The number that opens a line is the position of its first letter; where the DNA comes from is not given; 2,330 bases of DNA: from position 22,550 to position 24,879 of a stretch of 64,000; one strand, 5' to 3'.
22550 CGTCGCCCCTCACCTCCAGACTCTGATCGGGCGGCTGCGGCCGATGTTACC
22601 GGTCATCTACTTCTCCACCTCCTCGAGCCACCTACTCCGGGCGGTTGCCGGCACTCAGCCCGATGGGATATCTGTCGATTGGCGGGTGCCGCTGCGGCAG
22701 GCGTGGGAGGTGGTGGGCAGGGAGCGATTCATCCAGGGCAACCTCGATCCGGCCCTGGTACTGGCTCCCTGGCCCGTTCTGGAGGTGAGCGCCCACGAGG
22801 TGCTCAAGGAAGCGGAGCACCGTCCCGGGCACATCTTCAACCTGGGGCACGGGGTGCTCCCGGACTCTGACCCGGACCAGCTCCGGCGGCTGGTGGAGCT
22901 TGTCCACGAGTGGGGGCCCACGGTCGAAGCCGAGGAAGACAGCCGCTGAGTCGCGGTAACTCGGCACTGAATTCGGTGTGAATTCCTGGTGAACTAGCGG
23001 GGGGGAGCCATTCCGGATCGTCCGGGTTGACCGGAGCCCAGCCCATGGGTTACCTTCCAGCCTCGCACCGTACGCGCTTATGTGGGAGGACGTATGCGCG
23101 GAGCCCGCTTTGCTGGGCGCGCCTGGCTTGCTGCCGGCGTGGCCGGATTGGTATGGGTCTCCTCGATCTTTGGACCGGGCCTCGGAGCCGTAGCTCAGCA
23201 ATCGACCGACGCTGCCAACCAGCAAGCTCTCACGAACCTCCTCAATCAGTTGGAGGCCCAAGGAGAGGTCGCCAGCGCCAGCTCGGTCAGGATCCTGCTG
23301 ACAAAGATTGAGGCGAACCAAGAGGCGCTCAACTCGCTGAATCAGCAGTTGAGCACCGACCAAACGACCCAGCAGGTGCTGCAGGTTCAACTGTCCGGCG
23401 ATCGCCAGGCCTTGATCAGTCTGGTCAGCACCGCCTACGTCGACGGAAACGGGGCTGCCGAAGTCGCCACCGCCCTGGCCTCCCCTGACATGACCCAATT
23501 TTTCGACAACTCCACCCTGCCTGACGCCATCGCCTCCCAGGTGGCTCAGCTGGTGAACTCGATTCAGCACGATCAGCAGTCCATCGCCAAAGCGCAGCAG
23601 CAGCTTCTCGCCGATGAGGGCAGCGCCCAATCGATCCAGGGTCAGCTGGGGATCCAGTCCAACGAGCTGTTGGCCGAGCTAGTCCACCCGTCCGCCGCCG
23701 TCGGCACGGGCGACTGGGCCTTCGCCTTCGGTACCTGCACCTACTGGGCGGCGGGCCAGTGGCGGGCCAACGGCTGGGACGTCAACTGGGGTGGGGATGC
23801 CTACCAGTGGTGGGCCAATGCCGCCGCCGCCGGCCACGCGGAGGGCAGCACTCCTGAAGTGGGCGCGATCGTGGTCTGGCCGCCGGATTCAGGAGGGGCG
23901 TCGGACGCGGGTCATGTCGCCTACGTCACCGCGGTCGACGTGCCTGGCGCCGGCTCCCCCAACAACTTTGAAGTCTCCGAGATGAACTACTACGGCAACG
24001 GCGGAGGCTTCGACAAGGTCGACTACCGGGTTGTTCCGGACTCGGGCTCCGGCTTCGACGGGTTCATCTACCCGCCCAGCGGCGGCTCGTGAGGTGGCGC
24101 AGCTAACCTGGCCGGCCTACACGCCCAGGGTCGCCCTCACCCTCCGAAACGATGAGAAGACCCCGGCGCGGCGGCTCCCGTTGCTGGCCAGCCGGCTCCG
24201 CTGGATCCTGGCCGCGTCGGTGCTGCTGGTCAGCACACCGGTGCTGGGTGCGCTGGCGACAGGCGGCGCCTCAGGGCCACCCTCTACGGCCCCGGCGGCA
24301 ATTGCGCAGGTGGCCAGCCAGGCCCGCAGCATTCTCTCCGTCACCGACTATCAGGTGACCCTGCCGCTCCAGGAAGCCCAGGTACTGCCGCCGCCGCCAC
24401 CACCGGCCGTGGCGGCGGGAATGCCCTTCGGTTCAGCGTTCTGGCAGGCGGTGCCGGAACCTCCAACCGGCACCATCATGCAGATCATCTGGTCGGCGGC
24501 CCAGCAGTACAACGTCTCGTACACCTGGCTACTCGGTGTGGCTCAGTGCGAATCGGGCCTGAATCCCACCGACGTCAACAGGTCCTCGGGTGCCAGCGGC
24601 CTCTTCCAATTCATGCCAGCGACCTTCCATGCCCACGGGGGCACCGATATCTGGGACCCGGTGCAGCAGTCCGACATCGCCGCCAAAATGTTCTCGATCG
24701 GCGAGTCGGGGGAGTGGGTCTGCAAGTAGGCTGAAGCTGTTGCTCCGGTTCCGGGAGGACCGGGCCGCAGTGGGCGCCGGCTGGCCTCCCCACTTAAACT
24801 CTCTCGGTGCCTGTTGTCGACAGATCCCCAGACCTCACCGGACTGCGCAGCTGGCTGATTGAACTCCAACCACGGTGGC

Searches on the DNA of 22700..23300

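Call 10: search_rna_families(source=window, start=22700, end=23300, threshold=evalue, max_evalue=10, show_alignments=3)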
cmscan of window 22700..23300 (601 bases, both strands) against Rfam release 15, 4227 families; matches with E-value up to 10: 4.
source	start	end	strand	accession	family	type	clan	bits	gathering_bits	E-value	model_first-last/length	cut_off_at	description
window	22729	22764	+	RF03310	mir-1544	Gene; miRNA;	-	21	46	0.093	1-59/59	no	mir-1544 microRNA precursor family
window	22704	22770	+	RF00870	mir-423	Gene; miRNA;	-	14.4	71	7.6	1-81/81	no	mir-423 microRNA precursor family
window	22889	22951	+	RF01142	sR19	Gene; snRNA; snoRNA; CD-box;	-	12.1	45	2.6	1-63/63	no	Small nucleolar RNA sR19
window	22930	23171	+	RF01877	MIAT_exon5_3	Gene; lncRNA;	-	8.6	90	1.1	1-382/382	no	Myocardial infarction associated transcript exon 5 conserved region 3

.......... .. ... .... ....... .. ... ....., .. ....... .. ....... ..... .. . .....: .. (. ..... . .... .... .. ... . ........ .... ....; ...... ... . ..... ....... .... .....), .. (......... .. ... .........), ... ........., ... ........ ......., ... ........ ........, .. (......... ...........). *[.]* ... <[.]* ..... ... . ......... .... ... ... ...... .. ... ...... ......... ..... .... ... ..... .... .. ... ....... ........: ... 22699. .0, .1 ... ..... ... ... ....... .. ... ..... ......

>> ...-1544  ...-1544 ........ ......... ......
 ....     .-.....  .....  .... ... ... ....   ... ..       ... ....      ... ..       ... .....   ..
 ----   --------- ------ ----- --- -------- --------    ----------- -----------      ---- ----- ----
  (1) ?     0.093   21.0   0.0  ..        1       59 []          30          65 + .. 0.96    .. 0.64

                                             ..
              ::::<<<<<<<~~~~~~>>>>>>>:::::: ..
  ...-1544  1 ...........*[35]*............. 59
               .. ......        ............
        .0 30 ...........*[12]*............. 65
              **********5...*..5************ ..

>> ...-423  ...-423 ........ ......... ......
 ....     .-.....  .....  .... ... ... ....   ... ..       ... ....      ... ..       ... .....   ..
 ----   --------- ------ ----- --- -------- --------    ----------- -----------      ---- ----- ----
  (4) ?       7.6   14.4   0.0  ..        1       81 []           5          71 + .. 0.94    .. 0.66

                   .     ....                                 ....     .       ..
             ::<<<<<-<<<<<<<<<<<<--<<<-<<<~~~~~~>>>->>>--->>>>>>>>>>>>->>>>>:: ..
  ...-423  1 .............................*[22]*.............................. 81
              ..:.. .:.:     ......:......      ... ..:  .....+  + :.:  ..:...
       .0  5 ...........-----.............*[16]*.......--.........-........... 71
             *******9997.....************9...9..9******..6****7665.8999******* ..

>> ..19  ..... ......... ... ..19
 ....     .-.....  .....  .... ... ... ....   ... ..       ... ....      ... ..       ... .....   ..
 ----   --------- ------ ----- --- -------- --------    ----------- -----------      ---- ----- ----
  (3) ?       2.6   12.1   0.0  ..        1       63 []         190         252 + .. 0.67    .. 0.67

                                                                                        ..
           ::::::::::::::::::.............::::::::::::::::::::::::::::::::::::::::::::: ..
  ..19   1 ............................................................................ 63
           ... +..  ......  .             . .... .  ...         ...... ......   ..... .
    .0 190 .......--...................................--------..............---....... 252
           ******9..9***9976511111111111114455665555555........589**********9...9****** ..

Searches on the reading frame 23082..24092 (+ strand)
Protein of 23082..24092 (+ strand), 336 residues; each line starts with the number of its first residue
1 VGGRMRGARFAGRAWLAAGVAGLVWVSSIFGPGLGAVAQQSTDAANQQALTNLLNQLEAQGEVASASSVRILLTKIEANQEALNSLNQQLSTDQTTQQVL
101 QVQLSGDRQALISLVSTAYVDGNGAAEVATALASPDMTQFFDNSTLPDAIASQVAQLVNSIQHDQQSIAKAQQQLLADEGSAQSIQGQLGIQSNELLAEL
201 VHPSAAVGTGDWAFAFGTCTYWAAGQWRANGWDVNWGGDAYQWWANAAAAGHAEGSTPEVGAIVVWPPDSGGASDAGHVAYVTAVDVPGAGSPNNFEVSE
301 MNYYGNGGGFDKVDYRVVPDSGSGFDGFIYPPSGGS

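Call 14: search_protein_families(library=pfam, proteins=[window:23082-24092:+], max_evalue=0.01)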
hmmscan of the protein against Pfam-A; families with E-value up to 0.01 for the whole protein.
window:23082-24092:+ (336 aa): 1 family
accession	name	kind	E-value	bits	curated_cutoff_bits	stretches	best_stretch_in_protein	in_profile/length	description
PF05257.22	CHAP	-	1.5e-14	54.7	26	1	211-302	3-81/81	CHAP domain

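Call 39: find_homologous_proteins(query=window:23094-24092:+, max_evalue=1e-10)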
Query window:23094-24092:+ (332 aa): 53 proteins with E <= 1e-10 among 8000 candidates.
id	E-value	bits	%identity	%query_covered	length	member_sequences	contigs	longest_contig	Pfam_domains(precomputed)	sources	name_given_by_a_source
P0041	5.7e-192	655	90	100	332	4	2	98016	PF05257.23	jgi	jgi:surface antigen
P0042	4.7e-191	652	88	100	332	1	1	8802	PF05257.23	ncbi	ncbi:MAG: CHAP domain-containing protein [Candidatus Dormiibacterota bacterium]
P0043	6.6e-191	652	88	100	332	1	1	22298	PF05257.23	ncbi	ncbi:MAG: CHAP domain-containing protein [Candidatus Dormiibacterota bacterium]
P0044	1.2e-190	651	88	100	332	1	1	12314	PF05257.23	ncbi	ncbi:MAG: CHAP domain-containing protein [Candidatus Dormiibacterota bacterium]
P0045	1.5e-190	651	89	100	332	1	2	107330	PF05257.23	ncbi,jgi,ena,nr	ncbi:MAG TPA: CHAP domain-containing protein [Candidatus Dormibacteraeota bacterium]|nr:CHAP domain-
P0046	1.8e-190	650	89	100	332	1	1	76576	PF05257.23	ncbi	ncbi:MAG: CHAP domain-containing protein [Candidatus Dormiibacterota bacterium]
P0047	5.9e-190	649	88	100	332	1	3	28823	PF05257.23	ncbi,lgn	ncbi:MAG: CHAP domain-containing protein [Candidatus Dormiibacterota bacterium]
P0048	2.2e-189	647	88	100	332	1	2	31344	PF05257.23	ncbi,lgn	ncbi:MAG: CHAP domain-containing protein [Candidatus Dormiibacterota bacterium]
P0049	2.3e-186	637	87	100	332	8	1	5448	PF05257.23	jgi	jgi:surface antigen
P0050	2.7e-186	637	87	99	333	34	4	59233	PF05257.23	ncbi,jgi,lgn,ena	jgi:surface antigen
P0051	1.2e-185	635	87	100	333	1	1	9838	PF05257.23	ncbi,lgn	ncbi:MAG TPA: CHAP domain-containing protein [Candidatus Dormibacteraeota bacterium]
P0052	8.0e-180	615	85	100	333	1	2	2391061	PF05257.23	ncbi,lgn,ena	-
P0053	1.4e-178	611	85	100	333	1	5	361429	PF05257.23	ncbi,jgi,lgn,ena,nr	ncbi:MAG TPA: CHAP domain-containing protein [Candidatus Dormibacteraeota bacterium]|nr:CHAP domain-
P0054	7.4e-178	609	83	99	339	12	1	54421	PF05257.23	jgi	jgi:surface antigen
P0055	2.3e-176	604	84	100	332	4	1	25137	PF05257.23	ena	-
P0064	2.2e-164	565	77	100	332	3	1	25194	PF05257.23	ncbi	ncbi:MAG: CHAP domain-containing protein [Candidatus Dormibacteria bacterium]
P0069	3.3e-142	492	71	100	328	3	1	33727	PF05257.23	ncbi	ncbi:MAG: CHAP domain-containing protein [Candidatus Dormibacteria bacterium]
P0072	1.7e-96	342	56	98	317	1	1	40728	PF05257.23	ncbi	ncbi:MAG: CHAP domain-containing protein [Candidatus Dormibacteria bacterium]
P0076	2.1e-93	331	55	98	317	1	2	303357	PF05257.23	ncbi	ncbi:MAG: CHAP domain-containing protein [Candidatus Dormibacteria bacterium]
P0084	4.8e-86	307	53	99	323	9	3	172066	PF05257.23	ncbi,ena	-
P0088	2.6e-78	282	51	98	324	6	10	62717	PF05257.23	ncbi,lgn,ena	-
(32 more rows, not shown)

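Call 40: find_encoding_contigs(protein=P0045, flank=1500, max_places=1)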
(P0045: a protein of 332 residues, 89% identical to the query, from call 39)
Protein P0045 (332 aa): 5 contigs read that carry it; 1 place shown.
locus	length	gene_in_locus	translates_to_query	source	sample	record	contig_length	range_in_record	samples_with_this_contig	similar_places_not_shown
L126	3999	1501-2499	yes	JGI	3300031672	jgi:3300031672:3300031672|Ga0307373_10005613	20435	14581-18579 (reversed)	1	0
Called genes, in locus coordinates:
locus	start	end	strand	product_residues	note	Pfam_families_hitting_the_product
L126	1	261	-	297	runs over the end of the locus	PF01040:UbiA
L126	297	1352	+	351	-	PF01208:URO-D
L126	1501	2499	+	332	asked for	PF05257:CHAP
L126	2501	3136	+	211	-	PF01464:SLT, PF06737:Transglycosylas (weak)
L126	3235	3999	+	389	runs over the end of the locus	PF01546:Peptidase_M20, PF07687:M20_dimer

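Call 41: find_encoding_contigs(protein=P0053, flank=1500, max_places=1)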
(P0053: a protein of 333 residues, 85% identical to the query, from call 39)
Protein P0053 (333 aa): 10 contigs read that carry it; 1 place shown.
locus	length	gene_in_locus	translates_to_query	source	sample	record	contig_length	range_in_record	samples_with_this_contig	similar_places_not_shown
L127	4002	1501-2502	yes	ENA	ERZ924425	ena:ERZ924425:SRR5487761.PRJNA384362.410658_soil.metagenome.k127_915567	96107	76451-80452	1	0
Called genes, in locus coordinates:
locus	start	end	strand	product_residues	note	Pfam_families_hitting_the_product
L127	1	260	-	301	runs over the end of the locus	PF01040:UbiA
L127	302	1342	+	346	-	PF01208:URO-D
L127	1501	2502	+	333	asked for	PF05257:CHAP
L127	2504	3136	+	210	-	PF01464:SLT, PF06737:Transglycosylas (weak)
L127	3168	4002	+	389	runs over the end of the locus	PF04389:Peptidase_M28 (weak), PF01546:Peptidase_M20, PF07687:M20_dimer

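Call 42: find_encoding_contigs(protein=P0064, flank=1500, max_places=1)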
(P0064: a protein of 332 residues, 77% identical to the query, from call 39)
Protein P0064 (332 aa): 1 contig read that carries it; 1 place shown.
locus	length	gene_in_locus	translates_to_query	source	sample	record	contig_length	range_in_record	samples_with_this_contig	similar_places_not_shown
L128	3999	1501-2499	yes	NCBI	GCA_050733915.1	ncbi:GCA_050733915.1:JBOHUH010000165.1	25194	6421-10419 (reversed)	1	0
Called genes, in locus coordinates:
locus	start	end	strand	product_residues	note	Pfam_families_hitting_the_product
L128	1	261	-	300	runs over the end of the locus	PF01040:UbiA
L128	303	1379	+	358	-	PF01208:URO-D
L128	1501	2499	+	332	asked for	PF05257:CHAP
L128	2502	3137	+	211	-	PF01464:SLT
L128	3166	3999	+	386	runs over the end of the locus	PF01546:Peptidase_M20, PF07687:M20_dimer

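Call 43: find_encoding_contigs(protein=P0069, flank=1500, max_places=1)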
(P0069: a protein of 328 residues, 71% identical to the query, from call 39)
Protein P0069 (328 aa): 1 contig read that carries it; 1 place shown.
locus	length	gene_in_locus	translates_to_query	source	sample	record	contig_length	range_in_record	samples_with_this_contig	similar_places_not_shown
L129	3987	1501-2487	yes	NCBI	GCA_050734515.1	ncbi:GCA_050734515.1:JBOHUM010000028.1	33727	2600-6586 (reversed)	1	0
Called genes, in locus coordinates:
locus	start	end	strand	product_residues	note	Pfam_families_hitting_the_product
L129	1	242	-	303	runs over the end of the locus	PF01040:UbiA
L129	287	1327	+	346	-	PF01208:URO-D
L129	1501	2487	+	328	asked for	PF05257:CHAP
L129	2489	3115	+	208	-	PF01464:SLT, PF06737:Transglycosylas (weak)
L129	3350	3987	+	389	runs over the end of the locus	PF04389:Peptidase_M28 (faint), PF01546:Peptidase_M20, PF07687:M20_dimer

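Call 44: find_encoding_contigs(protein=P0072, flank=1500, max_places=1)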
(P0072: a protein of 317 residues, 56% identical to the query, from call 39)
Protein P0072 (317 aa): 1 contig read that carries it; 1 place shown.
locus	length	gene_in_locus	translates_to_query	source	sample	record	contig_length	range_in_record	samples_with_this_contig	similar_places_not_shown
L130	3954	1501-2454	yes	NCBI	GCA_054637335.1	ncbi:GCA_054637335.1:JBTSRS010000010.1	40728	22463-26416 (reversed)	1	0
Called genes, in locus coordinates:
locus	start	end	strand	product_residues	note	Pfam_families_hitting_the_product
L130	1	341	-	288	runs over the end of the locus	PF01040:UbiA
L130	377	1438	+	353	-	PF01208:URO-D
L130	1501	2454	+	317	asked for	PF05257:CHAP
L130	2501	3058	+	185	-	PF01464:SLT, PF06737:Transglycosylas (weak)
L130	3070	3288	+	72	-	-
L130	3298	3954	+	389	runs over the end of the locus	PF04389:Peptidase_M28 (weak), PF01546:Peptidase_M20, PF07687:M20_dimer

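Call 45: find_encoding_contigs(protein=P0076, flank=1500, max_places=1)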
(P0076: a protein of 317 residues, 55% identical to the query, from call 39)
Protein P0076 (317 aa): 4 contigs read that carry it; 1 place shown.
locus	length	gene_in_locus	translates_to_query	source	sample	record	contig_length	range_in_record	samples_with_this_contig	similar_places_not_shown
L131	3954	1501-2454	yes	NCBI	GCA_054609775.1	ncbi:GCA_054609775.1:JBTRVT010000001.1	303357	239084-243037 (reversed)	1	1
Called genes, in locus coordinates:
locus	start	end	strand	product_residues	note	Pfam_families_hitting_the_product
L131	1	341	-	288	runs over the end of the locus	PF01040:UbiA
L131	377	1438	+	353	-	PF01208:URO-D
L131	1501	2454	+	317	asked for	PF05257:CHAP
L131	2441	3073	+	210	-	PF01464:SLT, PF06737:Transglycosylas (weak)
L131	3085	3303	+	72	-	-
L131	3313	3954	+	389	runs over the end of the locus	PF04389:Peptidase_M28 (weak), PF01546:Peptidase_M20, PF07687:M20_dimer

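Call 46: find_encoding_contigs(protein=P0084, flank=1500, max_places=1)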
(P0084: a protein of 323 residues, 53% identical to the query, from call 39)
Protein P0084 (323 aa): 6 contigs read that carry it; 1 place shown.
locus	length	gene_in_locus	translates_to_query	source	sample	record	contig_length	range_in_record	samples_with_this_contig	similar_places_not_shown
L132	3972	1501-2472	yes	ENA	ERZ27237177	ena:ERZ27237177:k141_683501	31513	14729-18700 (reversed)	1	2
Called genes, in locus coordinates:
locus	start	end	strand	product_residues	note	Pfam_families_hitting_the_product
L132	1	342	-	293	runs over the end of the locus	PF01040:UbiA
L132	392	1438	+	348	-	PF01208:URO-D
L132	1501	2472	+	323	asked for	PF05257:CHAP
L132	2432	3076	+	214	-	PF01464:SLT, PF06737:Transglycosylas (weak)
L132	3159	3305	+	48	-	-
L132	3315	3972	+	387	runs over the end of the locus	PF04389:Peptidase_M28 (faint), PF01546:Peptidase_M20, PF07687:M20_dimer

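Call 47: find_encoding_contigs(protein=P0088, flank=1500, max_places=1)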
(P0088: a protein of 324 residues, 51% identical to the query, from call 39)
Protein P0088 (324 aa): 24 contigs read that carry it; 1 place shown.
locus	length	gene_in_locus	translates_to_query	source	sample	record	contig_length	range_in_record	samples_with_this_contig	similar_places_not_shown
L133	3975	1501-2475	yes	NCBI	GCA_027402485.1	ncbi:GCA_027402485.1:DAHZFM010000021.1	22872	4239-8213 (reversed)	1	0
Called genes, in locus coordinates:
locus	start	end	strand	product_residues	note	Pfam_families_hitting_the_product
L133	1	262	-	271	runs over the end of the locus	PF01040:UbiA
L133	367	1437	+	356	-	PF01208:URO-D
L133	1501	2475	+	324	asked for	PF05257:CHAP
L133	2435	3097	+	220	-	PF01464:SLT, PF06737:Transglycosylas (weak)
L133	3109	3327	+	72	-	-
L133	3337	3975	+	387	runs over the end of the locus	PF01546:Peptidase_M20, PF07687:M20_dimer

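Call 54: search_protein_families(library=ncbifam, proteins=[window:23094-24092:+], max_evalue=0.01)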
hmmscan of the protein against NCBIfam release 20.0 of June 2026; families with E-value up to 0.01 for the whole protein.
window:23094-24092:+ (332 aa): 2 families
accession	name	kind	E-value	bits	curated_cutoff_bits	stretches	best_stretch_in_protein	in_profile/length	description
NF046104.1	PptglHdxlasePcsB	equivalog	1.5e-19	70.4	450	1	70-327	173-400/400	peptidoglycan hydrolase PcsB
NF006362.0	PRK08581.1-4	equivalog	0.00013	21.1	620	1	207-302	427-519/541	amidase domain-containing protein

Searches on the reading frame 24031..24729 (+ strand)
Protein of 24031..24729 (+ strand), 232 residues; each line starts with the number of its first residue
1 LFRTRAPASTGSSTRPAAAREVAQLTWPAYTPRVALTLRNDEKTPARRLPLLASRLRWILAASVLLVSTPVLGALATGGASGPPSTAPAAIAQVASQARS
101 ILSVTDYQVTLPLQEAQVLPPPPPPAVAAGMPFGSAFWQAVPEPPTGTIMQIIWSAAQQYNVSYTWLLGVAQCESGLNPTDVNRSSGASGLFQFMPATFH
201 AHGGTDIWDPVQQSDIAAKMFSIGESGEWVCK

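Call 54: search_protein_families(library=ncbifam, proteins=[window:24031-24729:+], max_evalue=0.01)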
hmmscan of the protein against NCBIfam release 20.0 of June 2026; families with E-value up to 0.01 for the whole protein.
window:24031-24729:+ (232 aa): 4 families
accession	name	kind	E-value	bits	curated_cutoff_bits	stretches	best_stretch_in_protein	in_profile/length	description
NF052397.1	AggPromo_Cterm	subfamily_domain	0.00023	21.6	40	1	170-215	8-54/80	aggregation-promoting factor C-terminal-like domain-containing protein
NF046107.1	ResusProRpfC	equivalog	0.00067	19.8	200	1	160-205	31-74/136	resuscitation-promoting factor RpfC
NF008670.0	PRK11671.1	equivalog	0.00072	18.8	375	1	150-198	193-240/359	membrane-bound lytic murein transglycosylase MltC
NF008631.0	PRK11619.1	equivalog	0.004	15.6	536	1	157-199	487-528/644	murein transglycosylase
